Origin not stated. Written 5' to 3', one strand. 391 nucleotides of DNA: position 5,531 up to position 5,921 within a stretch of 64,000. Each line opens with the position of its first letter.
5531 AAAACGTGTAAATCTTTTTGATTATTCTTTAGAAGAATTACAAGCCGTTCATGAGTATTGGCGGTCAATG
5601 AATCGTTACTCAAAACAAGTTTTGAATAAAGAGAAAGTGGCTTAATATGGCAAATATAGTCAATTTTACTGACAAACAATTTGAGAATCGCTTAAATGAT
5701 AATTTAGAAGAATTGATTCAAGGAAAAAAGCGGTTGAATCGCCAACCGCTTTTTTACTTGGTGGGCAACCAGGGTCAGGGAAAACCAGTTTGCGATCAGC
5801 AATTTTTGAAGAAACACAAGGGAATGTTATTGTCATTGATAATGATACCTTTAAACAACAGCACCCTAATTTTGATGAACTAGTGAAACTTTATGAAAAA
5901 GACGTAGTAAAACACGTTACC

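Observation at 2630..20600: Four independent frameshifts all fall in short homopolymer runs - probable systematic indel error (or remarkable parallel pseudogenisation)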

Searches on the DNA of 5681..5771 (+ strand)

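Call 21: search_dna_similar(query=window:5681-5771:+, collection=plasmids, mode=near, max_rows=30)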
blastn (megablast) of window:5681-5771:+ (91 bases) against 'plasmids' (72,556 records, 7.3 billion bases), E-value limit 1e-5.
Records with a match: 545; places in all: 563; records where one place covers at least 80% of the query: 353.
Best place of each record, by identity: >=99% 184; 95-99% 356; 90-95% 5.
By first word of the organism name: Enterococcus 525; Lactococcus 7; Streptococcus 5; Vagococcus 3; Listeria 2; Bacillus 1; Pediococcus 1; Staphylococcus 1.
By predicted mobility (MOB-suite, as given by PLSDB): mobilizable 263; non-mobilizable 183; conjugative 99.
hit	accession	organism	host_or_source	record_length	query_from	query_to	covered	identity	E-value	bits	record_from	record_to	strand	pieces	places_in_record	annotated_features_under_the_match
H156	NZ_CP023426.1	Enterococcus faecium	Homo sapiens,blood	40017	1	91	100%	98.9%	3e-38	163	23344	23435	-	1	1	zeta toxin family protein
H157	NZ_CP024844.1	Streptococcus iniae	Paralichthys olivaceus,whole ...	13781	1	91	100%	98.9%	3e-38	163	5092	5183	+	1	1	zeta toxin family protein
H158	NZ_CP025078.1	Enterococcus faecium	Moschus berezovskii,Heart, liver and ...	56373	1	91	100%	98.9%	3e-38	163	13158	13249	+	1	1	zeta toxin family protein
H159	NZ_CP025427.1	Enterococcus faecium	WGS,fodder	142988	1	91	100%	98.9%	3e-38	163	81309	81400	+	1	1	zeta toxin family protein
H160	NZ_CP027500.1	Enterococcus faecium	Homo sapiens,not_blood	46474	1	91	100%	98.9%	3e-38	163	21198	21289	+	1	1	zeta toxin family protein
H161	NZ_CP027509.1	Enterococcus faecium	Homo sapiens,not_blood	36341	1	91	100%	98.9%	3e-38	163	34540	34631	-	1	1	zeta toxin family protein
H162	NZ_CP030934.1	Enterococcus gilvus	cow,milk,milk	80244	1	91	100%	98.9%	3e-38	163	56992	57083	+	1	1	zeta toxin family protein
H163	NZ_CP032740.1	Enterococcus casseliflavus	Homo sapiens,bile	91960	1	91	100%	98.9%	3e-38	163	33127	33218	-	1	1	zeta toxin family protein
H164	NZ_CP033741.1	Enterococcus sp. FDAARGOS_553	Homo sapiens,clinical isolate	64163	1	91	100%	98.9%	3e-38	163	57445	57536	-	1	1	zeta toxin family protein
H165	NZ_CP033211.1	Enterococcus faecium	Homo sapiens,urine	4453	1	91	100%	98.9%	3e-38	163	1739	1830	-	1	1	zeta toxin family protein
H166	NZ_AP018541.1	Enterococcus faecalis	-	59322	1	91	100%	98.9%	3e-38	163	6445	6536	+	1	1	zeta toxin family protein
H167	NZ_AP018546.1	Enterococcus faecalis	Homo sapiens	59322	1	91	100%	98.9%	3e-38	163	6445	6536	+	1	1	zeta toxin family protein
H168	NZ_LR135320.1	Enterococcus faecium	-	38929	1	91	100%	98.9%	3e-38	163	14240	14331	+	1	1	zeta toxin family protein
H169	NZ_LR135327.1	Enterococcus faecium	-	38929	1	91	100%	98.9%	3e-38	163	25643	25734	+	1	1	zeta toxin family protein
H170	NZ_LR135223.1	Enterococcus faecium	-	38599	1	91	100%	98.9%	3e-38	163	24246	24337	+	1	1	none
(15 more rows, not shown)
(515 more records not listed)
